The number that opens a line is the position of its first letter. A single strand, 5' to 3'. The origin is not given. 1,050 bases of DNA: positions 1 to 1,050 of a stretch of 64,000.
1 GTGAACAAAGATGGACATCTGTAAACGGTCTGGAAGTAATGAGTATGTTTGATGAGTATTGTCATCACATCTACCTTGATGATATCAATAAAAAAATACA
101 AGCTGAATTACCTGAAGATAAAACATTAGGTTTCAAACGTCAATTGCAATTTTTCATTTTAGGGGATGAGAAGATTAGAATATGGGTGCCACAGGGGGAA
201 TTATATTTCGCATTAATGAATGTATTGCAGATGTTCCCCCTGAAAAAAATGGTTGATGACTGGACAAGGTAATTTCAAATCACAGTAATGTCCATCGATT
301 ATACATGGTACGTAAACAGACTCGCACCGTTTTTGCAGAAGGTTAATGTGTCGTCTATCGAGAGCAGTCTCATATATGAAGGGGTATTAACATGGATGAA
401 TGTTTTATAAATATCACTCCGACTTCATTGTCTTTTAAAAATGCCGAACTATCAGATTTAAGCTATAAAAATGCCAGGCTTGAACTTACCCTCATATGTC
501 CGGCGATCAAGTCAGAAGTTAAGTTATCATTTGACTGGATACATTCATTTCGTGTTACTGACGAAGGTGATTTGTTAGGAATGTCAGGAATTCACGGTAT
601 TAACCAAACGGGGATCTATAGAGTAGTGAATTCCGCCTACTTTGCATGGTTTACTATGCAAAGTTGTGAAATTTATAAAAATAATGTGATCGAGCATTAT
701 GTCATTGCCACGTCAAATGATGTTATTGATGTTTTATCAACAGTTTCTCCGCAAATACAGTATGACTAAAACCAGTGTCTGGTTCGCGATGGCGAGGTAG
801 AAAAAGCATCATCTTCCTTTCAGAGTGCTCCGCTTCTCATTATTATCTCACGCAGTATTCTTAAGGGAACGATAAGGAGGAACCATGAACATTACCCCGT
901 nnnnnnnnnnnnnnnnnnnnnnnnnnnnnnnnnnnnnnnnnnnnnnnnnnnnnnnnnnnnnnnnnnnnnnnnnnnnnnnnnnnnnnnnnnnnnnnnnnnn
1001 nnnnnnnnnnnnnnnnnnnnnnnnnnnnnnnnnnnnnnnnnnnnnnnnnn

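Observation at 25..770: AT-rich two-gene cassette at the 5' window edge, upstream of ydcF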

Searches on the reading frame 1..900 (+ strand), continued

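Call 71: search_solved_structures(query=A3, max_evalue=10)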
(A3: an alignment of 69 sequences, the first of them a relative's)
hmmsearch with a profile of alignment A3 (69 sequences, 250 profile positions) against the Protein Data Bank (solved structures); distinct sequences matched with E-value up to 10: 5.
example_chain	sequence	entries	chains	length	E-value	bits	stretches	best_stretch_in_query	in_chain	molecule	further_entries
3jd5_i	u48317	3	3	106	0.0048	20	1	103-153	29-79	28S ribosomal protein S33, mitochondrial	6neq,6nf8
5aj4_Ai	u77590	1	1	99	0.028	17.5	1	103-153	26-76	MITORIBOSOMAL PROTEIN MS33, MRPS33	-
5aj3_i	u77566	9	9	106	0.032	17.3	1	103-153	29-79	MITORIBOSOMAL PROTEIN MS33, MRPS33 | mS33 | Mitochondrial ribosomal protein S33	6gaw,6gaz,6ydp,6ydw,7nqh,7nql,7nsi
8oin_AZ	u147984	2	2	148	0.065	16.3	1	103-153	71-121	Mitochondrial ribosomal protein S33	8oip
7pnt_Z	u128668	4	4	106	1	12.4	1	118-154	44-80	28S ribosomal protein S33, mitochondrial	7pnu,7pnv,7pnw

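Call 73: search_dna_similar(query=L003:859-1281:+, collection=plasmids, mode=protein, max_evalue=0.01, max_rows=10)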
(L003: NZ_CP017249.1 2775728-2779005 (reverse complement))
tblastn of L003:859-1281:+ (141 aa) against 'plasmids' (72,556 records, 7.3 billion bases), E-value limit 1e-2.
No match.

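Call 74: search_dna_similar(query=L001:19498-19833:+, collection=plasmids, mode=protein, max_evalue=0.01, max_rows=10)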
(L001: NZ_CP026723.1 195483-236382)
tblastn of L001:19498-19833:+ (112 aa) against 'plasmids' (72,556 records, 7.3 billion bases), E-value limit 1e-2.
No match.

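Call 76: search_dna_similar(query=L001:19823-20269:+, collection=plasmids, mode=protein, max_evalue=0.001, max_rows=15)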
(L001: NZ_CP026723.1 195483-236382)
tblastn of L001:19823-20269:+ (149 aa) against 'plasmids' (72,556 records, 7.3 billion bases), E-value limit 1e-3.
No match.

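Call 78: find_encoding_contigs(protein=P0080, flank=7000, max_places=2)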
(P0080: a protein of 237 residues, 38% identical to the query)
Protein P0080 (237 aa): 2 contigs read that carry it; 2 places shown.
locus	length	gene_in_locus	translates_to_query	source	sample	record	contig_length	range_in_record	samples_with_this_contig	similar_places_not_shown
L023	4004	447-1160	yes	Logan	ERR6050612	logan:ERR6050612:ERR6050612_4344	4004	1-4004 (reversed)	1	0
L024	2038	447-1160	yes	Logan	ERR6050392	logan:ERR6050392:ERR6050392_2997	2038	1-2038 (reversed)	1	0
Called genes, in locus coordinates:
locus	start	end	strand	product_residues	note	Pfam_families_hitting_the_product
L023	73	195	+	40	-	-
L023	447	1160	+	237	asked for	PF18616:CdiI_3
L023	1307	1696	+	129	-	PF07007:LprI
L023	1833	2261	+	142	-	-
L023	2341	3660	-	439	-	PF00083:Sugar_tr, PF07690:MFS_1, PF13347:MFS_2, PF07690:MFS_1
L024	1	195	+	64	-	?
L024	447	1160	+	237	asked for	PF18616:CdiI_3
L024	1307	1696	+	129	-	PF07007:LprI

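Call 79: find_encoding_contigs(protein=P0087, flank=7000, max_places=2)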
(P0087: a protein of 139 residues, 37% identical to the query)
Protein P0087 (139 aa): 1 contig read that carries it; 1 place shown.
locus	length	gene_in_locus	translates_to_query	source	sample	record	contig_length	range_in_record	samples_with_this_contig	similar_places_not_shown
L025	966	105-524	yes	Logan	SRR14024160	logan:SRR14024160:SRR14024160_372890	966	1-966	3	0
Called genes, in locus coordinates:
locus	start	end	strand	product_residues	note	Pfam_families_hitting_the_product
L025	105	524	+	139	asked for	-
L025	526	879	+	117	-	PF20475:DUF6717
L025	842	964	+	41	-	?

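Call 84: find_related_loci(query=A6, collection=genome_contigs, flank=6000)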
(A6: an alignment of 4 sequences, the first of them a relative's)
Query A6 (149 aa) in genome_contigs; peptide patterns used: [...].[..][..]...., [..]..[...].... (x = any residue, [..] = any of these).
309 stretches matched a pattern; 5 encode a relative of the query (tblastn E <= 1e-3); 5 distinct loci.
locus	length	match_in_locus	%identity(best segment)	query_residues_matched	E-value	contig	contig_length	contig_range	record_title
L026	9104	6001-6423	93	1-141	1e-89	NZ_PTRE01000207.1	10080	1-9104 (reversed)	Escherichia sp. MOD1-EC7003 MOD1-EC7003_208_length_10082_cov_97, whole genome shotgun sequence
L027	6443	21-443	60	1-141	2e-56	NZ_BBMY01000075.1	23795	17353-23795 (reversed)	Escherichia albertii NBRC 107761 = DSM 17582 strain NBRC 107761, whole genome shotgun sequence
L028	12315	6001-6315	41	34-140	2e-25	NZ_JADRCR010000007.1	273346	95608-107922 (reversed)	Limnobaculum allomyrinae strain BWR-B9 contig7, whole genome shotgun sequence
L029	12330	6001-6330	38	35-145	3e-19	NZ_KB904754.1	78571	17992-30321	Thiofilum flexile DSM 14609 A3IKDRAFT_scaffold_16.17, whole genome shotgun sequence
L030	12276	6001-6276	41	52-142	4e-18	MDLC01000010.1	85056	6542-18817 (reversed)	Candidatus Endobugula sertula isolate AB1-4 AB835_contig000010, whole genome shotgun sequence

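Call 90: search_protein_families(library=pfam, proteins=[L030:4900-5847:+, L028:3900-4862:+, L028:4829-5218:+, L028:5523-5885:+, L029:6711-7076:-, L029:7179-7529:-, L030:6300-6638:-, L016:7675-8361:+, L016:8364-8738:+, L003:859-1281:+], max_evalue=0.01)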
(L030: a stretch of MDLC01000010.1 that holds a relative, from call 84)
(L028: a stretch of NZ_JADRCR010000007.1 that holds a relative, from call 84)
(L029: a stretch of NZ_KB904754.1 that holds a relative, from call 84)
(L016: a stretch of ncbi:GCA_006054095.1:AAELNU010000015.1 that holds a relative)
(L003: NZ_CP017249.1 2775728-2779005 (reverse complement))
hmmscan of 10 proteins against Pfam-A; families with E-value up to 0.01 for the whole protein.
L030:4900-5847:+ (316 aa): 1 family
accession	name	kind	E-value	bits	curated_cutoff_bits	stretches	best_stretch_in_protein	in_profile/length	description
PF03527.20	RHS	-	3.9e-12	46.2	27.9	1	49-82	3-36/38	RHS protein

L028:3900-4862:+ (321 aa): 1 family
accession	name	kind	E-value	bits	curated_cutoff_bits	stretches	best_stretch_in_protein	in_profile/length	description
PF04829.18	PT-VENN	-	1.7e-07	31.7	20.3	1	2-42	11-51/52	Pre-toxin domain with VENN motif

L028:4829-5218:+ (130 aa): 0 families

L028:5523-5885:+ (121 aa): 1 family
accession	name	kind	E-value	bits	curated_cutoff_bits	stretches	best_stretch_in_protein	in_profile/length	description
PF04591.17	DUF596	-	1.9e-14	54.1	25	1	58-121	1-69/69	Protein of unknown function, DUF596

L029:6711-7076:- (121 aa): 0 families

L029:7179-7529:- (116 aa): 0 families

L030:6300-6638:- (112 aa): 1 family
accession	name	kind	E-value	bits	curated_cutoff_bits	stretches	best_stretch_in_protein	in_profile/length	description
PF20475.3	DUF6717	-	6e-13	49.7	27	1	9-109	7-114/115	Family of unknown function (DUF6717)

L016:7675-8361:+ (229 aa): 0 families

L016:8364-8738:+ (125 aa): 1 family
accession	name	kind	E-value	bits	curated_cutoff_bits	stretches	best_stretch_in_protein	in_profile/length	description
PF24722.1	DUF7674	-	5.7e-06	26.8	27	1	40-119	29-104/111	Domain of unknown function (DUF7674)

L003:859-1281:+ (141 aa): 0 families

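Call 95: search_protein_families(library=phrogs, proteins=[L003:859-1281:+, L001:19498-19833:+, L001:19823-20269:+, L001:20392-20766:+], max_evalue=0.1)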
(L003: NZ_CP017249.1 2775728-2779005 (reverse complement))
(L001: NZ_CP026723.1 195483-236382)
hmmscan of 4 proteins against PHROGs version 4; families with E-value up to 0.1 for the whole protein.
L003:859-1281:+ (141 aa): 1 family
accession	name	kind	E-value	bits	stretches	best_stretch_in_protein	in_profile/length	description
phrog_6399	-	moron, auxiliary metabolic gene and host takeover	0.066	14.2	0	74-135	90-150/183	SieB superinfection exclusion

L001:19498-19833:+ (112 aa): 0 families

L001:19823-20269:+ (149 aa): 0 families

L001:20392-20766:+ (125 aa): 2 families
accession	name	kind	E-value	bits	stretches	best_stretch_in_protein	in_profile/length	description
phrog_15075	-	unknown function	0.0096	17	1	8-122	12-124/135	-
phrog_14803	-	unknown function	0.012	16.6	1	91-116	16-41/59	-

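Call 97: fold_search(model_id=the predicted structure, library=pdb)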
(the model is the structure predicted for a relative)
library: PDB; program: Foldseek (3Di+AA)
matches with E <= 10: 416; with E <= 0.001: 0
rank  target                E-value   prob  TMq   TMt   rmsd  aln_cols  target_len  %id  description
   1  6upk_H                1.2e-01  0.77  0.34  0.14   5.1        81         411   12  Structure of FACT_subnucleosome complex 1 (released 2019-12-11)
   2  4chj                  2.0e-01  0.20  0.28  0.32   9.7       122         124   13  Structure of Inner Membrane Complex (IMC) Sub-compartment Protein 3 (ISP3) from Toxoplasma gondii (released 2014-04-09)
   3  4ifs                  2.6e-01  0.72  0.34  0.23   3.7        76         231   13  Crystal structure of the hSSRP1 Middle domain (released 2014-01-29)
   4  3lju                  3.3e-01  0.44  0.32  0.15   5.0        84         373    8  Crystal structure of full length centaurin alpha-1 bound with the head group of PIP3 (released 2010-11-24)
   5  3gyo                  4.3e-01  0.33  0.31  0.22   5.3        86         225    9  Se-Met Rtt106p (released 2009-12-08)
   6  5h3d_A                4.3e-01  0.25  0.28  0.14   5.4        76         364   13  Helical structure of membrane tubules decorated by ACAP1 (BARPH doamin) protein by cryo-electron microscopy and MD sim (released 2019-01-16)
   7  4ckg_A                4.3e-01  0.23  0.28  0.14   5.4        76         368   10  Helical reconstruction of ACAP1(BAR-PH domain) decorated membrane tubules by cryo-electron microscopy (released 2014-10-15)
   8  2q13                  4.3e-01  0.15  0.26  0.13   5.3        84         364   11  Crystal structure of BAR-PH domain of APPL1 (released 2007-08-14)
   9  7pwd_A                4.5e-01  0.30  0.35  0.11   6.4       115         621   10  Structure of an inhibited GRK2-G-beta and G-gamma complex (released 2021-10-20)
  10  3tvv_A                4.8e-01  0.38  0.32  0.22   3.8        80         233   12  Structure of the tandem PH domains of Rtt106 (residues 68-315) (released 2012-02-01)
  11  3tvv_B                5.5e-01  0.33  0.32  0.22   4.1        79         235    8  Structure of the tandem PH domains of Rtt106 (residues 68-315) (released 2012-02-01)
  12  5c5b_A                5.5e-01  0.11  0.22  0.12   7.0        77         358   10  Crystal Structure of Human APPL BAR-PH Heterodimer (released 2016-06-22)
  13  9eh2_y                5.9e-01  0.35  0.33  0.13   5.0        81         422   12  RNA polymerase II-DSIF-SPT6-PAF1c-TFIIS-IWS1-SETD2-FACT nucleosome upstream (released 2024-12-18)
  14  2bcj_A                6.7e-01  0.23  0.29  0.08   5.6        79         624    8  Crystal Structure of G Protein-Coupled Receptor Kinase 2 in Complex with Galpha-q and Gbetagamma Subunits (released 2005-12-20)
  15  9tqc_G                6.7e-01  0.03  0.17  0.06  18.9       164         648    8  L. pneumophila 3-methylcrotonyl-CoA carboxylase holoenzyme A3B6 (released 2026-02-18)
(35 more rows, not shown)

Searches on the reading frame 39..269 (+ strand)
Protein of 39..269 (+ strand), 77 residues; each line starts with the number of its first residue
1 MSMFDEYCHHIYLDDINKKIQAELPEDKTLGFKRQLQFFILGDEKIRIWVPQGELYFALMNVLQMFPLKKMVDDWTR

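Call 5: search_protein_families(library=pfam, proteins=[window:39-269:+], max_evalue=1)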
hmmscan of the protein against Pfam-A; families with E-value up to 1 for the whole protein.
window:39-269:+ (77 aa): 1 family
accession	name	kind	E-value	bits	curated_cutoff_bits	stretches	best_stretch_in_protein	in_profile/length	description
PF20404.3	DUF6694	-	0.22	12.3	24.3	1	15-46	31-62/102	Family of unknown function (DUF6694)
